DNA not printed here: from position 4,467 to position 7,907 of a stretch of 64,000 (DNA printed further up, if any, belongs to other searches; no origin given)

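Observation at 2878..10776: tRNA-Leu(CAA)-anchored defence islet bounded by a 14-bp direct repeat and carrying a low-GC Type III R-M cassette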

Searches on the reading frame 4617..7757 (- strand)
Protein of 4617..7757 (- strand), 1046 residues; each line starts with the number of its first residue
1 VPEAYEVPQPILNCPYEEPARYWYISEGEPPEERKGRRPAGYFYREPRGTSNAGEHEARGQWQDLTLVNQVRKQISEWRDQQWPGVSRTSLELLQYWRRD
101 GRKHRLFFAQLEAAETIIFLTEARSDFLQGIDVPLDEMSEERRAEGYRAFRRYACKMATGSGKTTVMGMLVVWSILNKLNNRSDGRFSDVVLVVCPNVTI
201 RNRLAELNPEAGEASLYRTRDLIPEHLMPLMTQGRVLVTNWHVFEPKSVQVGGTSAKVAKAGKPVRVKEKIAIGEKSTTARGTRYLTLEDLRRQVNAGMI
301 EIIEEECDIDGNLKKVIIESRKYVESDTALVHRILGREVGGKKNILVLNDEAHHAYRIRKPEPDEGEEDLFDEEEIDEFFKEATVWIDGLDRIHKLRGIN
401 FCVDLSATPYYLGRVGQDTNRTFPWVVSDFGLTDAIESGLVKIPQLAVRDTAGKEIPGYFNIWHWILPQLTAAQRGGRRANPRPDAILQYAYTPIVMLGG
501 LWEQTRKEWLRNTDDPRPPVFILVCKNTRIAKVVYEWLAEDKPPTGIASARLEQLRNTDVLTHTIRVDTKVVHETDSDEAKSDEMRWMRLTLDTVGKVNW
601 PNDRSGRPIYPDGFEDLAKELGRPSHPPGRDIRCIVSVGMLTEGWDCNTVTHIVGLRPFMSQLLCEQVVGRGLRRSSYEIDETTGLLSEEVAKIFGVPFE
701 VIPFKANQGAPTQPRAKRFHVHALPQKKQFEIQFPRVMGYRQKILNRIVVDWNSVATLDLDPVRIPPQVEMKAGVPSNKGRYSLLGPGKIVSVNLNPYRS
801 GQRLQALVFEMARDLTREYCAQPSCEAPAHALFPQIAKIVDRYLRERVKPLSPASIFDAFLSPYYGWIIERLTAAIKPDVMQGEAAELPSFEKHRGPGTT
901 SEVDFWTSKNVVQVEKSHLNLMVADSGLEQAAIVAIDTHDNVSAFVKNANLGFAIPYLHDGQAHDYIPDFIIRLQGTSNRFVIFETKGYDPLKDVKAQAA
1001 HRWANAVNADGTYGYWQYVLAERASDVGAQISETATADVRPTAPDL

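Call 12: search_protein_families(library=pfam, proteins=[window:4617-7757:-], max_evalue=0.01)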
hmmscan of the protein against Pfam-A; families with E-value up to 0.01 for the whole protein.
window:4617-7757:- (1046 aa): 2 families
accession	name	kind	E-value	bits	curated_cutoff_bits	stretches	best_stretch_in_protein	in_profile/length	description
PF04851.21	ResIII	-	8.6e-07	29.5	22.5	1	132-204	20-69/164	Type III restriction enzyme, res subunit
PF19778.5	RE_endonuc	-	0.00044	20.5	23.4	1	917-1000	3-84/108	Endonuclease domain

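Call 43: search_protein_families(library=ncbifam, proteins=[window:4617-7757:-], max_evalue=0.01)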
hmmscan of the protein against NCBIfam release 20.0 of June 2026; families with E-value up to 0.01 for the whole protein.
window:4617-7757:- (1046 aa): 5 families
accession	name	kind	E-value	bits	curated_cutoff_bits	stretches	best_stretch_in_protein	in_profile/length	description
NF046055.1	restr_BPTD_3080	equivalog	0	1033.2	800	1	8-1033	2-968/970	BPTD_3080 family restriction endonuclease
NF012027.0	PRK15483.1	equivalog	5.6e-07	27.9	564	1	906-999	851-943/986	type III restriction-modification system endonuclease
NF053632.1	heli_RadD_YejH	equivalog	9.6e-06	24.1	720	1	630-677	297-344/573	DNA repair helicase RadD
NF033179.1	TnsA_like_Actin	subfamily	0.0072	15.8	110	0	922-1027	40-136/212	TnsA-like heteromeric transposase endonuclease subunit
NF008521.0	PRK11448.1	equivalog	0.0076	14.3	729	1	634-677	759-802/1123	type I restriction-modification system endonuclease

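Call 44: search_protein_families(library=padloc, proteins=[window:4617-7757:-], max_evalue=0.01)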
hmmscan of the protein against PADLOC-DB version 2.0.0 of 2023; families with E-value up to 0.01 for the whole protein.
window:4617-7757:- (1046 aa): 6 families
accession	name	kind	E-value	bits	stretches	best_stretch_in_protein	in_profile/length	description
PDLC03648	REase_III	-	5.1e-08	29.5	1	630-675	309-354/871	Type III restriction enzyme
PDLC03647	REase_III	-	5.2e-05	19.6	0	632-675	507-550/989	Type III restriction enzyme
PDLC03658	mREase_IV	-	0.00045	16.1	1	632-678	502-548/953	Type IV methyl-directed restriction enzyme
PDLC03047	REase_I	-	0.00065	15.5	1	628-675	656-703/1107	Type I restriction enzyme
PDLC03649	REase_III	-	0.0013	14.7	0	633-675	496-538/973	Type III restriction enzyme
PDLC03650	REase_III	-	0.0039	13.6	0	631-677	377-423/898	Type III restriction enzyme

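Call 45: search_solved_structures(query=window:4617-7757:-, max_evalue=0.01)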
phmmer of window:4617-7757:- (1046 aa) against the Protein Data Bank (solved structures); distinct sequences matched with E-value up to 0.01: 0.

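Call 55: search_dna_similar(query=window:4617-7757:-, collection=plasmids, mode=protein, max_rows=15)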
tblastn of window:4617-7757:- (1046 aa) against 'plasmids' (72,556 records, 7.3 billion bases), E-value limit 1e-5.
Records with a match: 54; places in all: 56; records where one place covers at least 80% of the query: 39.
Best place of each record, by identity: <60% 54.
By first word of the organism name: Shinella 4; Rhizobium 4; Rhodococcus 4; Sphingobium 4; Pseudomonas 4; Planktothrix 2; Agrobacterium 2; Rhizorhabdus 2; Sphingomonas 2; Methylibium 2; and 22 more.
By predicted mobility (MOB-suite, as given by PLSDB): non-mobilizable 21; conjugative 20; mobilizable 13.
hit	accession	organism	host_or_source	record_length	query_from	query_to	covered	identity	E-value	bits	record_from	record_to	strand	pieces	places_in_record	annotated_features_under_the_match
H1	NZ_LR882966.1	Planktothrix agardhii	-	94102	4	1021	97%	58.3%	0e+0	1204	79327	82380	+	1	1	BPTD_3080 family restriction endonuclease | hypothetical protein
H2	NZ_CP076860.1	Mycobacterium avium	Homo sapiens,sputum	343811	4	1037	99%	56.8%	0e+0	1143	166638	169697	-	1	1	BPTD_3080 family restriction endonuclease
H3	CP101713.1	Synechocystis sp. B12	cell culture,mangrove water from the ...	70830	64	1009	86%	58.0%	0e+0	1129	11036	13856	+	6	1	hypothetical protein (x4) | DEAD/DEAH box helicase family protein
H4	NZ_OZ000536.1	Shinella sp. WSC3-e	-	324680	6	1037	99%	41.9%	0e+0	723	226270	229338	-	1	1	BPTD_3080 family restriction endonuclease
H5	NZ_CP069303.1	Shinella sp. PSBB067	monoisolate,Minnesota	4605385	1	1037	99%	41.6%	0e+0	727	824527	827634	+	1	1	none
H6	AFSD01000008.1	Agrobacterium tumefaciens F2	soil near Harbin Institute of Technology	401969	6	1037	99%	41.8%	0e+0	721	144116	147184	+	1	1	hypothetical protein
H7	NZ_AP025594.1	Thermus brockianus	-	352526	7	1034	91%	41.7%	6e-148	685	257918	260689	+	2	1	BPTD_3080 family restriction endonuclease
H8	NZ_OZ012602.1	Shinella sp. WSD5-1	-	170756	6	911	87%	41.9%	0e+0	650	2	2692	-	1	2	none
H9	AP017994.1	Planktothrix agardhii NIES-204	-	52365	1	1036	99%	31.9%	3e-129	441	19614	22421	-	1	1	hypothetical protein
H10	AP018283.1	Chondrocystis sp. NIES-4102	-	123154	7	1019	97%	32.3%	1e-130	445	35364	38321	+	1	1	type III restriction-modification enzyme, R/helicase subunit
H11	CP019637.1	Nostocales cyanobacterium HT-58-2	mixed culture,Nan Madol, Pohnpei soil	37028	7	1019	97%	31.8%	9e-123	422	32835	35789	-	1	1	restriction endonuclease subunit R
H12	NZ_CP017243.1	Rhizobium etli 8C-3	Phaseolus vulgaris,cell culture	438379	11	1021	90%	34.4%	8e-90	455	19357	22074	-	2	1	BPTD_3080 family restriction endonuclease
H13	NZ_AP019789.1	Methylomagnum ishizawai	-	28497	4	1039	99%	30.9%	3e-122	421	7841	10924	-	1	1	BPTD_3080 family restriction endonuclease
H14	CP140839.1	Rhizobium beringeri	Trifolium pratense,whole organism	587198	11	1035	91%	33.6%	4e-90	448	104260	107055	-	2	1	DEAD/DEAH box helicase family protein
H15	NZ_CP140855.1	Rhizobium beringeri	Trifolium pratense,whole organism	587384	11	1035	91%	33.7%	4e-82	456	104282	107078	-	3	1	none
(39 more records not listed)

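Call 59: get_annotated_region(hit=H1, flank=6000)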
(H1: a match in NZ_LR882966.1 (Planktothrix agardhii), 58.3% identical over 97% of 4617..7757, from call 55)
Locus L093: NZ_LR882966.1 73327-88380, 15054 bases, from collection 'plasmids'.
description: Planktothrix agardhii strain No.66 plasmid p3
organism: Planktothrix agardhii (NCBI taxid 1160)
taxonomy: Bacteria; Cyanobacteriota; Cyanophyceae; Oscillatoriales; Microcoleaceae; Planktothrix; Planktothrix agardhii
host: -; source: -; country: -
typing (MOB-suite, as given by PLSDB): non-mobilizable
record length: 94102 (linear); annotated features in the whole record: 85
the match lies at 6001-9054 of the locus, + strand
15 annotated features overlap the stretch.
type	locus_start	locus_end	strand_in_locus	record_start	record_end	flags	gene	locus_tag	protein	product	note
CDS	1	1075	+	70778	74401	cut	-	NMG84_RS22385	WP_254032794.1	hypothetical protein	-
CDS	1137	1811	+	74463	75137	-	-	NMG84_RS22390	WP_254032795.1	site-specific integrase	GO:0015074 - DNA integration [Evidence IEA]; GO:0006310 - DNA recombination [Evidence IEA]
CDS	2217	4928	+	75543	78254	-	-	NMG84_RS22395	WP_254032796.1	site-specific DNA-methyltransferase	GO:0009307 - DNA restriction-modification system [Evidence IEA]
CDS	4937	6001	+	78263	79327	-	-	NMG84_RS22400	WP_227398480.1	hypothetical protein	-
CDS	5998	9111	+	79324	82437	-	-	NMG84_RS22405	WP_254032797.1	BPTD_3080 family restriction endonuclease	-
CDS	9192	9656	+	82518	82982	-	-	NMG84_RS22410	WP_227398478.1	hypothetical protein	-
CDS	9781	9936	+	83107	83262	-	-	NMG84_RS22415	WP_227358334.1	hypothetical protein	-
CDS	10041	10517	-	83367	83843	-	-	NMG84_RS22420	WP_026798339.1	hypothetical protein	-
CDS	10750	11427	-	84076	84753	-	-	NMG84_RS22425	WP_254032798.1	hypothetical protein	-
CDS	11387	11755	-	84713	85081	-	-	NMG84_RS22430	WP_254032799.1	hypothetical protein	-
CDS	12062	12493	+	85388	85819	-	-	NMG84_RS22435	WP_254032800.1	hypothetical protein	-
CDS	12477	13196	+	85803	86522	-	-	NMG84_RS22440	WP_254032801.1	hypothetical protein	-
CDS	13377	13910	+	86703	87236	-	-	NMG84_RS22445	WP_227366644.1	hypothetical protein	-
CDS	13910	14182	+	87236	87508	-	-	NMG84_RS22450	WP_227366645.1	hypothetical protein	-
CDS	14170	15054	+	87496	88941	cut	-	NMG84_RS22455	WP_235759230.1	hypothetical protein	-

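Call 60: get_annotated_region(hit=H2, flank=6000)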
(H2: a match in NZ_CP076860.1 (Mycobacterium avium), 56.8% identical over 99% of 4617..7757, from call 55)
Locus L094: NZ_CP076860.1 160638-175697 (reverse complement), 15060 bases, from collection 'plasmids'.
description: Mycobacterium avium subsp. hominissuis strain OCU901s_S2_2s plasmid pS2b, complete sequence
organism: Mycobacterium avium (NCBI taxid 439334)
taxonomy: Bacteria; Actinomycetota; Actinomycetes; Mycobacteriales; Mycobacteriaceae; Mycobacterium; Mycobacterium avium
host: -; source: Homo sapiens,sputum; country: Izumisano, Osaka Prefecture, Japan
typing (MOB-suite, as given by PLSDB): mobilizable; relaxase MOBP
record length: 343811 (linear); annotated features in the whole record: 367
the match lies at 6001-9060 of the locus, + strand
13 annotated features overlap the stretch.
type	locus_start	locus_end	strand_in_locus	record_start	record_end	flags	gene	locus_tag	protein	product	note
CDS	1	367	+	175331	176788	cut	-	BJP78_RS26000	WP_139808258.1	hypothetical protein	-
CDS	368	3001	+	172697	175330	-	-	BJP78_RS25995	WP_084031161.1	hypothetical protein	-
CDS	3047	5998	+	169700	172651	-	-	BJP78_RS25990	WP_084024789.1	DNA methyltransferase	GO:0006306 - DNA methylation [Evidence IEA]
CDS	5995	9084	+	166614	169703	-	-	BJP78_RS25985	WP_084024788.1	BPTD_3080 family restriction endonuclease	-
CDS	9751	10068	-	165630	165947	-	-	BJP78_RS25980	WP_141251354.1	hypothetical protein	-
CDS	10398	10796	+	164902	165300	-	tnpA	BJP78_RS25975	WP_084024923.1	IS200/IS605 family transposase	-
CDS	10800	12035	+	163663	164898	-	-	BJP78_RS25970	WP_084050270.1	RNA-guided endonuclease TnpB family protein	-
CDS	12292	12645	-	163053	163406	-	-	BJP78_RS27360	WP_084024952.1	hypothetical protein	-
CDS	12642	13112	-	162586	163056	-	-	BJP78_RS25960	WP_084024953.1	hypothetical protein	-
CDS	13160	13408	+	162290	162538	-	-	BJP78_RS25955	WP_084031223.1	hypothetical protein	-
CDS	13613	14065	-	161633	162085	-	-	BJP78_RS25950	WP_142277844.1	hypothetical protein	-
CDS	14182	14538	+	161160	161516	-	-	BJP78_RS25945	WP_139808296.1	hypothetical protein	-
CDS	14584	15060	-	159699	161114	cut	-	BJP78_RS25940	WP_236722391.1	serine/threonine-protein kinase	GO:0006468 - protein phosphorylation [Evidence IEA]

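Call 64: find_homologous_proteins(query=window:4617-7757:-, max_evalue=1e-100)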
Query window:4617-7757:- (1046 aa): 7481 proteins with E <= 1e-100 among 8000 candidates; the best 120 are listed.
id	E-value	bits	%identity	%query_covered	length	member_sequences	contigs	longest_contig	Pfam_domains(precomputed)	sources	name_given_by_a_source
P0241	0.0e+0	2444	100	100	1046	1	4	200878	PF04851.22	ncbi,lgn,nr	ncbi:MAG: hypothetical protein NFCOHLIN_02247 [Gammaproteobacteria bacterium]|nr:hypothetical protei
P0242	0.0e+0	1888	75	100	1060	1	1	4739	PF19778.6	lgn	-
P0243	0.0e+0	1818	74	99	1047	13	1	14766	PF04851.22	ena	-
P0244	0.0e+0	1797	75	95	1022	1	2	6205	PF04851.22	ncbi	ncbi:MAG: BPTD_3080 family restriction endonuclease [Burkholderiales bacterium]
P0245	0.0e+0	1760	71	99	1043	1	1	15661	PF04851.22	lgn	-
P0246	0.0e+0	1757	71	99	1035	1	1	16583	PF04851.22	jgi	jgi:type III restriction enzyme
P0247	0.0e+0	1756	71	99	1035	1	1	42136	PF04851.22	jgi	jgi:type III restriction enzyme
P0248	0.0e+0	1748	71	99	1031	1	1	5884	PF04851.22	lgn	-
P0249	0.0e+0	1747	71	99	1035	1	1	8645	PF04851.22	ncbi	-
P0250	0.0e+0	1746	70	99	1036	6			PF04851.22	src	-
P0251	0.0e+0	1744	70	99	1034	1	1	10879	PF04851.22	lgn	-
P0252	0.0e+0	1742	71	99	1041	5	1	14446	PF04851.22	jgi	jgi:type III restriction enzyme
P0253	0.0e+0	1742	70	99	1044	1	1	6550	PF04851.22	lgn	-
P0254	0.0e+0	1742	70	98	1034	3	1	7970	PF04851.22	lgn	-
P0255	0.0e+0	1741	71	99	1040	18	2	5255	PF04851.22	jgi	jgi:type III restriction enzyme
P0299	0.0e+0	1693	70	98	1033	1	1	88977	PF04851.22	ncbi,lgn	-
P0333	0.0e+0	1664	67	99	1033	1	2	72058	PF04851.22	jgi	jgi:type III restriction enzyme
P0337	0.0e+0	1660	69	98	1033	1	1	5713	PF04851.22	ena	-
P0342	0.0e+0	1651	68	99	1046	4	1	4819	PF04851.22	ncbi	-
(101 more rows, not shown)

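Call 65: find_encoding_contigs(protein=P0241, flank=10000, max_places=6)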
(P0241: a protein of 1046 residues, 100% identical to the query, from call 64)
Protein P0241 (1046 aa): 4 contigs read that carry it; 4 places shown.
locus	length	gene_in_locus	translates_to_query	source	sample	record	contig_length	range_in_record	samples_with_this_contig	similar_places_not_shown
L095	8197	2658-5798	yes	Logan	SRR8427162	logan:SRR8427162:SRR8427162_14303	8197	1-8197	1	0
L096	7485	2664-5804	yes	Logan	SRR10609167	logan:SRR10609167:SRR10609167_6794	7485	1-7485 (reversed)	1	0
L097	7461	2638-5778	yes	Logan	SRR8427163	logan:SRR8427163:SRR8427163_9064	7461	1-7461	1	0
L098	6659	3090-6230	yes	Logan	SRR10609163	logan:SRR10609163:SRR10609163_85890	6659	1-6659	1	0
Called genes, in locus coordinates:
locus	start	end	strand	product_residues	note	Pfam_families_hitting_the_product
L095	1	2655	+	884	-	?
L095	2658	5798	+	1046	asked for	PF04851:ResIII (faint)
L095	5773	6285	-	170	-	-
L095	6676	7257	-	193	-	PF13356:Arm-DNA-bind_3, PF22022:Phage_int_M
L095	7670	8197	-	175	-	?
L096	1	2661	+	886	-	?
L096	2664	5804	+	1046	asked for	PF04851:ResIII (faint)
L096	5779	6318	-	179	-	-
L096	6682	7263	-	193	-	PF13356:Arm-DNA-bind_3, PF22022:Phage_int_M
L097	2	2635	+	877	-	?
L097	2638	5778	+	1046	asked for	PF04851:ResIII (faint)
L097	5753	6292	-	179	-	-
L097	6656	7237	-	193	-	PF13356:Arm-DNA-bind_3, PF22022:Phage_int_M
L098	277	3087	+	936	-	PF01555:N6_N4_Mtase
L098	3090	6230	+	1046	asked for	PF04851:ResIII (faint)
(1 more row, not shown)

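Call 71: find_encoding_contigs(protein=P0243, flank=8000, max_places=4)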
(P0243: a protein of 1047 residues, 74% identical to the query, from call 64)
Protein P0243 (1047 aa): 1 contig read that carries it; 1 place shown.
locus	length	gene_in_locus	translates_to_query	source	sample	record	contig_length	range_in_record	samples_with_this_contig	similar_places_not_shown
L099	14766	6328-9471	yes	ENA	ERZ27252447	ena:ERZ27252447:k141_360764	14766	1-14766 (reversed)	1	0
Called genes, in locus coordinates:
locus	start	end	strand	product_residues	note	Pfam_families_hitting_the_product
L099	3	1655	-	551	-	?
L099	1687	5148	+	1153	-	PF01555:N6_N4_Mtase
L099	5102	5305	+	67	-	PF22398:DUF6978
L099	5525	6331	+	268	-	PF08861:DUF1828, PF08862:DUF1829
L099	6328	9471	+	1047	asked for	PF04851:ResIII (faint)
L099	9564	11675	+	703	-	PF00496:SBP_bac_5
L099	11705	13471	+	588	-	PF00149:Metallophos, PF22739:NA-iREase3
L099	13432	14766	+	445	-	?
